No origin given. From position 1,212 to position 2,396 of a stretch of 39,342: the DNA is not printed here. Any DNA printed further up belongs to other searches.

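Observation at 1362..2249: Hydrogenase maturation protease reads through into a complete CheY-like receiver domain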

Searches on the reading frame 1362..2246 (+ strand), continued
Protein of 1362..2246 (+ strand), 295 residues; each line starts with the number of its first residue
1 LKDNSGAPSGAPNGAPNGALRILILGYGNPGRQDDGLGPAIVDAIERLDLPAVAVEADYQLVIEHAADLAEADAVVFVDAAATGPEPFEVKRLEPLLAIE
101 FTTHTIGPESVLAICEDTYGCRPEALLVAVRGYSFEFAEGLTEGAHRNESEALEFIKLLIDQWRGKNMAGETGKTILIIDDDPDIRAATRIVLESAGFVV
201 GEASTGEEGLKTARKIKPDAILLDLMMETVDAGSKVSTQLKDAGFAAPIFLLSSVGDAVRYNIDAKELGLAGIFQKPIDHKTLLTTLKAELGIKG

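Call 18: search_protein_representatives(protein=window:1362-2246:+)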
Query: 295 residues. Proteins with E-value up to 0.001 (for the whole library): 107133; up to 1e-10: 7025; up to 1e-30: 44. The best 150 are listed.
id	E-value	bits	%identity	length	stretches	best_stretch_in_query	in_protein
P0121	9.8e-91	320.4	55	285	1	12-291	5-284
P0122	4.5e-49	183.7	69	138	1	37-167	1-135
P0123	7.1e-46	173.2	76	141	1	102-212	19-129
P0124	1.6e-41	158.9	53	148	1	19-160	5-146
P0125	1.1e-40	156.2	51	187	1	19-166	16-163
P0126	6.2e-38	147.1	52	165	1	22-174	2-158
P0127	2.6e-37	145.1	40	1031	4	169-287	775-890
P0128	2.7e-37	145.1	52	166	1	21-159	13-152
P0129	5.3e-37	144.1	49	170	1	20-162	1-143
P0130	8.4e-37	143.4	54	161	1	19-154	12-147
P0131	2.3e-35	138.7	36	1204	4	171-289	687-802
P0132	3.4e-35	138.1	37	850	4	175-288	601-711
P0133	4.5e-35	137.8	51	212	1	21-164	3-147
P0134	5.5e-35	137.5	46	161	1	21-167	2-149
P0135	6.5e-35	137.2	47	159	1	20-162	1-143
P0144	6.5e-33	130.6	55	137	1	172-293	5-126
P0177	4.9e-30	121.2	36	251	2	170-291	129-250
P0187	1.5e-29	119.6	50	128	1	169-293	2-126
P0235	8.3e-27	110.6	51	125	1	174-292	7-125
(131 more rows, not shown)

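Call 20: find_encoding_contigs(protein=P0001, flank=10000, max_places=4)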
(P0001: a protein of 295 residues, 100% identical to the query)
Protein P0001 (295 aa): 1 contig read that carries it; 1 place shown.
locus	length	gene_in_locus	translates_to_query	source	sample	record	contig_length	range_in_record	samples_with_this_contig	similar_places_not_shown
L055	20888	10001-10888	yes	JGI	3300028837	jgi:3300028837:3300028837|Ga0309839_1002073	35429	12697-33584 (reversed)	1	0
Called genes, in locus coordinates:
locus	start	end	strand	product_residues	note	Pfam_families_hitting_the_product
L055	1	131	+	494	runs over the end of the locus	PF08239:SH3_3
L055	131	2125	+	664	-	PF00005:ABC_tran, PF02463:SMC_N (faint), PF13555:AAA_29 (faint), PF13304:AAA_21 (faint), PF12848:ABC_tran_Xtn, PF00005:ABC_tran, PF16326:ABC_tran_CTD (weak)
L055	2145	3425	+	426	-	PF20706:GT4-conflict (weak), PF00534:Glycos_transf_1, PF13692:Glyco_trans_1_4 (faint)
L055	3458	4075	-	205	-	PF03205:MobB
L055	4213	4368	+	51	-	-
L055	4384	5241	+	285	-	PF00459:Inositol_P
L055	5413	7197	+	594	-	PF01257:2Fe-2S_thioredx, PF01512:Complex1_51K, PF10531:SLBB (faint), PF10589:NADH_4Fe-4S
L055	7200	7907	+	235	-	PF00111:Fer2, PF13510:Fer2_4, PF10588:NADH-G_4Fe-4S_3, PF13459:Fer4_15, PF22117:Fer4_Nqo3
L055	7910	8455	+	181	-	PF01058:Oxidored_q6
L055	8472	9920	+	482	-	PF27537:HoxH, PF00374:NiFeSe_Hases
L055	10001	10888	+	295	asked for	PF00072:Response_reg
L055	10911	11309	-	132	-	-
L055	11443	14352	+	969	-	PF00675:Peptidase_M16, PF05193:Peptidase_M16_C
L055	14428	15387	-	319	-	PF11376:DUF3179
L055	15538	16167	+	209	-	PF04542:Sigma70_r2, PF08281:Sigma70_r4_2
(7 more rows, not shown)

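Call 21: find_encoding_contigs(protein=P0029, flank=10000, max_places=2)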
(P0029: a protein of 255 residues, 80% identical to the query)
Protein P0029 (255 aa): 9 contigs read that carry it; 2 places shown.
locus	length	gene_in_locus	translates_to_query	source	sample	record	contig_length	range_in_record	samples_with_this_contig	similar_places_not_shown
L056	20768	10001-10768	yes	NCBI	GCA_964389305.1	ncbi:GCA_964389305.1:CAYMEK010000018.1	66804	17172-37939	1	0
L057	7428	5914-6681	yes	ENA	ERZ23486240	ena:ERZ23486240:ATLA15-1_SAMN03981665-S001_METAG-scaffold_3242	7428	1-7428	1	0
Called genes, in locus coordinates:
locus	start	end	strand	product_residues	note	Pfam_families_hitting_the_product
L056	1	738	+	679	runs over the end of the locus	PF00005:ABC_tran, PF13191:AAA_16 (faint), PF13555:AAA_29 (faint), PF13604:AAA_30 (faint), PF02463:SMC_N (faint), PF12848:ABC_tran_Xtn, PF00005:ABC_tran, PF16326:ABC_tran_CTD, +4 more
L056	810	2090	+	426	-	PF00534:Glycos_transf_1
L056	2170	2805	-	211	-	PF03205:MobB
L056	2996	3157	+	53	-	-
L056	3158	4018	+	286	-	PF00459:Inositol_P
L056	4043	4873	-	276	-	PF00248:Aldo_ket_red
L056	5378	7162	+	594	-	PF01257:2Fe-2S_thioredx, PF01512:Complex1_51K, PF10531:SLBB (faint), PF10589:NADH_4Fe-4S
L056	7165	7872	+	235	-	PF00111:Fer2, PF13510:Fer2_4, PF10588:NADH-G_4Fe-4S_3, PF13459:Fer4_15, PF22117:Fer4_Nqo3 (weak)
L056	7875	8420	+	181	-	PF01058:Oxidored_q6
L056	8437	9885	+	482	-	PF27537:HoxH, PF00374:NiFeSe_Hases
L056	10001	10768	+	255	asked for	PF01750:HycI (faint), PF00072:Response_reg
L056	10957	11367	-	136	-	-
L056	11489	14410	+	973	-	PF00675:Peptidase_M16, PF05193:Peptidase_M16_C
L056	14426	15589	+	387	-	PF17785:PUA_3, PF03602:Cons_hypoth95 (weak), PF10672:Methyltrans_SAM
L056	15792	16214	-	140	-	PF00011:HSP20, PF17886:ArsA_HSP20 (weak)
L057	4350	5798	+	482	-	PF27537:HoxH, PF00374:NiFeSe_Hases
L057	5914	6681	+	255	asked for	PF01750:HycI (faint), PF00072:Response_reg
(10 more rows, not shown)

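Call 30: search_solved_structures(query=A1, max_evalue=0.001, show_alignments=2)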
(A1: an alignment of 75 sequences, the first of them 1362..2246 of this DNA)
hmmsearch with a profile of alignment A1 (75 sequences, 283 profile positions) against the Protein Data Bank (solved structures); distinct sequences matched with E-value up to 0.001: 172 (the best 60 are shown).
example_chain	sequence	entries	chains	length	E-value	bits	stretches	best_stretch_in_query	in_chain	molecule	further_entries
9xzo_A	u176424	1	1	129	9.9e-18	67.7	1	164-281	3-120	De novo protein M1X0B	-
6wsh_A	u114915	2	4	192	1.4e-15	60.6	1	164-280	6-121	Response regulator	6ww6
3eq2_A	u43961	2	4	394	7.4e-15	58.2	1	162-273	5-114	Probable two-component response regulator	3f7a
1mvo_A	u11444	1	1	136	2.1e-14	56.8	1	162-277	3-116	PhoP response regulator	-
3q9s_A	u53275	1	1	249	3.8e-14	55.9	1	152-282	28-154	DNA-binding response regulator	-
3t6k_A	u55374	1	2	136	1.1e-13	54.4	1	162-280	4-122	Response regulator receiver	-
1ys6_A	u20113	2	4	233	1.2e-13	54.3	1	156-278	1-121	Transcriptional regulatory protein prrA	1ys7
3nhz_A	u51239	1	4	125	3.6e-13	52.7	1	161-281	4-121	Two component system transcriptional regulator mtrA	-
9ji3_J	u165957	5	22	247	7.3e-13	51.7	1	160-280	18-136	DNA-binding response regulator | Possible two component system response transcriptional positive regulator PhoP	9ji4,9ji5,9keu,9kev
5t3y_A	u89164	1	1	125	7.3e-13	51.7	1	163-276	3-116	Two-component system response regulator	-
3r0j_A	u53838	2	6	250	7.4e-13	51.7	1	160-280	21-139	POSSIBLE TWO COMPONENT SYSTEM RESPONSE TRANSCRIPTIONAL POSITIVE REGULATOR PHOP | Response regulator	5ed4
6ifh_A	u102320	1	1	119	1.3e-12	50.9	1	163-278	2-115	Sporulation initiation phosphotransferase F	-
4ja2_A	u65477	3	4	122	1.5e-12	50.7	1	162-280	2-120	Response regulator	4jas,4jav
2gwr_A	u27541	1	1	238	2.2e-12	50.1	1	161-281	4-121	DNA-binding response regulator mtrA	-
3f6p_A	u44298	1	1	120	2.7e-12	49.8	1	162-281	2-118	Transcriptional regulatory protein yycF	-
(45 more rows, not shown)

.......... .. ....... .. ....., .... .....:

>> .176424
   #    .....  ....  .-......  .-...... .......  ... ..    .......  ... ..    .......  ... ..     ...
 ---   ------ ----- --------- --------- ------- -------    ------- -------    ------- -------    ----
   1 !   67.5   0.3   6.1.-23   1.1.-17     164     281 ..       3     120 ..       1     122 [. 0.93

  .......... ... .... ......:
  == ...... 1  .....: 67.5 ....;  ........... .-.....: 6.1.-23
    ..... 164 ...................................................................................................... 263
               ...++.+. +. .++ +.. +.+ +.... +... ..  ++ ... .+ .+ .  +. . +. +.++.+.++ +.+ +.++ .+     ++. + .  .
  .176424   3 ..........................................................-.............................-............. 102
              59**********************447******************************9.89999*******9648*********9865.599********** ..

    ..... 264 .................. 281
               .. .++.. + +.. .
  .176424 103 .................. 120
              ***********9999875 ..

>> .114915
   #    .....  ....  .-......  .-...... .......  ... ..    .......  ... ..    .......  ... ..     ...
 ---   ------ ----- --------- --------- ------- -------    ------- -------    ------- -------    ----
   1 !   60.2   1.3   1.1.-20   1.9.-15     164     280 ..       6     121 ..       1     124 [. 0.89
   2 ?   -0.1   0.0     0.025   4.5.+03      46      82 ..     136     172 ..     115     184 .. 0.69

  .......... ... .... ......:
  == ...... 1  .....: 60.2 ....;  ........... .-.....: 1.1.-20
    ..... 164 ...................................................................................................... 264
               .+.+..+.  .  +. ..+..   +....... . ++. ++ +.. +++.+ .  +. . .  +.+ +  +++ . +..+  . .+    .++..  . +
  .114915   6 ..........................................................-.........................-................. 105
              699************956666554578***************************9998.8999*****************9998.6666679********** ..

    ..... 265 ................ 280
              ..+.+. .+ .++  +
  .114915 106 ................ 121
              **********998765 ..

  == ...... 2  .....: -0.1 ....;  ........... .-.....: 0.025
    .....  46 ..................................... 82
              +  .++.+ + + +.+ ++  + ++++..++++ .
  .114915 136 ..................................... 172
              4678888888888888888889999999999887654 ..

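Call 33: find_encoding_contigs(protein=P0112, flank=9000, max_places=1)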
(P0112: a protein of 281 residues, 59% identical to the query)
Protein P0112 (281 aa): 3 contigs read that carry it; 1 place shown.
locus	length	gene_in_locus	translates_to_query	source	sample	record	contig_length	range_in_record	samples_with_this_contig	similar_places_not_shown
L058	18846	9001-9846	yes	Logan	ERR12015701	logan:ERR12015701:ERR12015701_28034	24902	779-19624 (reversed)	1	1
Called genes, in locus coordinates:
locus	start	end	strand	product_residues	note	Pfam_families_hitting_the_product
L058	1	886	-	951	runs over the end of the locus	PF01011:PQQ (faint), PF13360:PQQ_2, PF13570:Beta-prop_ACSF4, PF25292:Beta-prop_CGLA (faint), PF13570:Beta-prop_ACSF4, PF13360:PQQ_2, PF13570:Beta-prop_ACSF4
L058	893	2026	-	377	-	PF00072:Response_reg, PF00512:HisKA, PF02518:HATPase_c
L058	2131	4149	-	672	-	PF00037:Fer4 (faint), PF12838:Fer4_7 (weak), PF13187:Fer4_9 (weak), PF13237:Fer4_10, PF02906:Fe_hyd_lg_C, PF04060:FeS, PF00512:HisKA, PF02518:HATPase_c, +1 more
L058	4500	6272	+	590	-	PF01257:2Fe-2S_thioredx, PF01512:Complex1_51K, PF10589:NADH_4Fe-4S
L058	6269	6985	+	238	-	PF00111:Fer2, PF13510:Fer2_4, PF10588:NADH-G_4Fe-4S_3, PF13459:Fer4_15, PF22117:Fer4_Nqo3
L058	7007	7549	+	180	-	PF01058:Oxidored_q6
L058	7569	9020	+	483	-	PF27537:HoxH, PF00374:NiFeSe_Hases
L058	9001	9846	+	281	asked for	PF00072:Response_reg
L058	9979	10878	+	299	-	PF00005:ABC_tran, PF13304:AAA_21 (weak)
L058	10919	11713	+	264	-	PF12679:ABC2_membrane_2 (weak), PF12730:ABC2_membrane_4, PF10920:DUF2705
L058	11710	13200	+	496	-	PF12256:TcdB_toxin_midN (faint), PF01839:FG-GAP (faint), PF13517:FG-GAP_3 (weak)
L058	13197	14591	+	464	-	PF13517:FG-GAP_3 (faint)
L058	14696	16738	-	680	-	PF02065:Melibiase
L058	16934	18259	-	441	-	-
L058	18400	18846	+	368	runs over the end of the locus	-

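Call 34: find_encoding_contigs(protein=P0109, flank=9000, max_places=1)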
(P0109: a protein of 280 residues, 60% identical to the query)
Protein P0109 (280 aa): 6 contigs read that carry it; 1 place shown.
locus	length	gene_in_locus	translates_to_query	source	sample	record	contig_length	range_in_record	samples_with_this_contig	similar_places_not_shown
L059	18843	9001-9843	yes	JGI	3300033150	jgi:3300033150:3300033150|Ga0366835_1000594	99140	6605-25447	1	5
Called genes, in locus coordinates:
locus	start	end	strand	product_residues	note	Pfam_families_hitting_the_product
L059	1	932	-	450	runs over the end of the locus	-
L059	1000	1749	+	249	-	PF00588:SpoU_methylase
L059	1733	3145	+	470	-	-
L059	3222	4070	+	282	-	PF01261:AP_endonuc_2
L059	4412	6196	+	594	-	PF01257:2Fe-2S_thioredx, PF01512:Complex1_51K, PF10589:NADH_4Fe-4S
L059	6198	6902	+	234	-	PF00111:Fer2, PF13510:Fer2_4, PF10588:NADH-G_4Fe-4S_3, PF13459:Fer4_15, PF22117:Fer4_Nqo3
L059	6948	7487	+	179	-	PF01058:Oxidored_q6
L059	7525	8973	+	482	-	PF27537:HoxH, PF00374:NiFeSe_Hases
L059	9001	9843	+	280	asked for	PF00072:Response_reg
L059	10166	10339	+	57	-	-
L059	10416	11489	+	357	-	-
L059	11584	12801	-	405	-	PF00512:HisKA, PF02518:HATPase_c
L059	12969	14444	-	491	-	PF12804:NTP_transf_3, PF25084:LbH_EIF2B (weak), PF25087:GMPPB_C (faint), PF00132:Hexapep (weak)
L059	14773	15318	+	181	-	PF05991:NYN_YacP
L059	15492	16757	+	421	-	PF01409:tRNA-synt_2d (weak), PF13393:tRNA-synt_His, PF00587:tRNA-synt_2b, PF03129:HGTP_anticodon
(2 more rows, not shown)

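Call 35: find_encoding_contigs(protein=P0043, flank=9000, max_places=1)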
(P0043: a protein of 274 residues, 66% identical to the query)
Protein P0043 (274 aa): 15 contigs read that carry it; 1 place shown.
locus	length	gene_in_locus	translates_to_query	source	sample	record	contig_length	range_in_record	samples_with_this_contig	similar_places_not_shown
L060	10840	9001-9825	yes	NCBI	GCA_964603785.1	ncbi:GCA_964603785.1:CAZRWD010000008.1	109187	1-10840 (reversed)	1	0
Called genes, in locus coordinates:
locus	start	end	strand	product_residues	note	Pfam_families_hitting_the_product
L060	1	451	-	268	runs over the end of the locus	PF01209:Ubie_methyltran, PF13489:Methyltransf_23 (weak), PF13847:Methyltransf_31, PF08241:Methyltransf_11, PF08242:Methyltransf_12, PF13649:Methyltransf_25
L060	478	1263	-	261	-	PF14492:EFG_III, PF03764:EFG_IV, PF00679:EFG_C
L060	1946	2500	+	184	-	-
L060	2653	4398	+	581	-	PF00171:Aldedh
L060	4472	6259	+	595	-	PF01257:2Fe-2S_thioredx, PF01512:Complex1_51K, PF10531:SLBB (weak), PF10589:NADH_4Fe-4S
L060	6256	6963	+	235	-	PF00111:Fer2, PF13510:Fer2_4, PF10588:NADH-G_4Fe-4S_3, PF22117:Fer4_Nqo3, PF13459:Fer4_15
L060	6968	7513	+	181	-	PF01058:Oxidored_q6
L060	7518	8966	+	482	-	PF27537:HoxH, PF00374:NiFeSe_Hases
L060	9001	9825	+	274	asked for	PF00072:Response_reg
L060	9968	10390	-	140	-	-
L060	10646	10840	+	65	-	?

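Call 37: predict_structure(alignment_id=A1)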
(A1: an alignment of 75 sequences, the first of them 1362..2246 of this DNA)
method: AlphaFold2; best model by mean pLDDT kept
length: 295 residues; sequences in the alignment: 75
mean_pLDDT: 87.2   pTM: 0.60
mean pLDDT of the five models: 87.2, 87.0, 85.8, 84.7, 83.2
residues with pLDDT >= 90: 205; 70-90: 48; 50-70: 25; < 50: 17
segments of 3 or more residues with pLDDT < 50: 1-3, 6-16, 167-169
pLDDT, mean of each block of 10 residues (from residue 1): 45 54 96 96 97 95 96 97 96 82 76 95 97 95 98 96 66 88 93 88 95 95 88 90 93 70 75 90 93 82
secondary structure, 60 per line:
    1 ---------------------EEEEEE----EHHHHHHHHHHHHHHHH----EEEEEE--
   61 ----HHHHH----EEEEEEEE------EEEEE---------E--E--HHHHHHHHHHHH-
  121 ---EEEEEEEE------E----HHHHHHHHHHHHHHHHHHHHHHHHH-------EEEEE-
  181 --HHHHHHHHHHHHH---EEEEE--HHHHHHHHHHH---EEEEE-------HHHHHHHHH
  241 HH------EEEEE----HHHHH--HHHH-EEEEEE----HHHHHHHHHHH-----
elements in order: E22-27 H33-48 E53-58 H65-69 E74-81 E88-92 H108-119 E124-131 H143-167 E175-179 H183-195 E199-203 H206-216 E220-224 H232-242 E249-253 H258-262 H265-268 E270-275 H280-290
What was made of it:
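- On Receiver domain (CheY-like; PF00072): Five strands alternate with helices in the model (call 37).
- Checked: AlphaFold2 models it as disordered (call 37).
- AlphaFold2 does not dock the two domains (pTM 0.60, disordered linker; call 37), so no interface is predicted. AlphaFold2 predicts no interdomain docking (call 37).
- Tried and rejected: None was predicted with confidence (pTM 0.60; call 37).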

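Call 42: fold_search(model_id=the predicted structure, library=pdb)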
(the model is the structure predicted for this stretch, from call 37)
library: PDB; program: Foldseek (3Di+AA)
matches with E <= 10: 1758; with E <= 0.001: 576
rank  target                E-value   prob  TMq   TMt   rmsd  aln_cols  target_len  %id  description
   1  5zby                  3.6e-10  1.00  0.39  0.69   3.9       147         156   25  Crystal structure of a [NiFe] hydrogenase maturation protease HycI from Thermococcus kodakarensis KOD1 (released 2018-03-28)
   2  5ttx_D                5.9e-10  1.00  0.38  0.69   6.5       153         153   23  Crystal structure of hydrogenase 2 maturation peptidase from Thaumarchaeota archaeon SCGC_AB-539-E09 (released 2017-05-31)
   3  5ttx_A                1.1e-09  1.00  0.38  0.69   6.9       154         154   24  Crystal structure of hydrogenase 2 maturation peptidase from Thaumarchaeota archaeon SCGC_AB-539-E09 (released 2017-05-31)
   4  4ja2                  1.2e-09  1.00  0.38  0.89   1.8       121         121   29  Structural basis of a rationally rewired protein-protein interface (RR468mutant V13P, L14I, I17M and N21V) (released 2013-09-04)
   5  1nxp                  1.4e-09  1.00  0.38  0.92   2.2       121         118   30  MicArec pH4.5 (released 2004-02-17)
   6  9dvt_R                1.5e-09  1.00  0.37  0.45   2.1       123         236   30  Cryo-EM structure of RpaA bound to PkaiBC DNA and the CTD of the alpha subunit of RNAP from the cyanobacterium Synecho (released 2025-10-15)
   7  6ifh                  1.6e-09  1.00  0.38  0.91   1.8       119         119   28  Unphosphorylated Spo0F from Paenisporosarcina sp. TG-14 (released 2019-01-16)
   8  1mvo                  1.7e-09  1.00  0.37  0.87   2.2       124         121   34  Crystal structure of the PhoP receiver domain from Bacillus subtilis (released 2002-10-16)
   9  5ttx_C                2.9e-09  1.00  0.37  0.69   6.1       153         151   22  Crystal structure of hydrogenase 2 maturation peptidase from Thaumarchaeota archaeon SCGC_AB-539-E09 (released 2017-05-31)
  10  9dvt_S                3.6e-09  1.00  0.37  0.46   2.0       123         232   30  Cryo-EM structure of RpaA bound to PkaiBC DNA and the CTD of the alpha subunit of RNAP from the cyanobacterium Synecho (released 2025-10-15)
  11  9xzo                  4.4e-09  1.00  0.36  0.84   2.2       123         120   36  Crystal structure of AI-designed response regulator like protein M1X0B (released 2025-10-01)
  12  9ckx_A                4.6e-09  1.00  0.37  0.48   8.7       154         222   22  Crystal structure of Dsk2 Sti1 domain bound to a transmembrane domain (released 2025-03-12)
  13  8fk2_A                4.9e-09  1.00  0.38  0.89   1.8       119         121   31  The N-terminal VicR from Streptococcus mutans (released 2023-10-25)
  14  4jav_D                5.6e-09  1.00  0.37  0.89   1.8       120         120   29  Structural basis of a rationally rewired protein-protein interface (HK853wt and RR468mutant V13P, L14I, I17M and N21V) (released 2013-09-04)
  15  1cfz_A                5.9e-09  1.00  0.40  0.69   4.0       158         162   26  HYDROGENASE MATURATING ENDOPEPTIDASE HYBD FROM E. COLI (released 2000-03-22)
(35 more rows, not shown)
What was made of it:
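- On Receiver domain (CheY-like; PF00072): TM to target is 0.85-0.92 against solved receivers (call 42).
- Closest known: HybD / HycI. Same: The same fold (Foldseek probability 1.0, TM to target 0.69; call 42).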
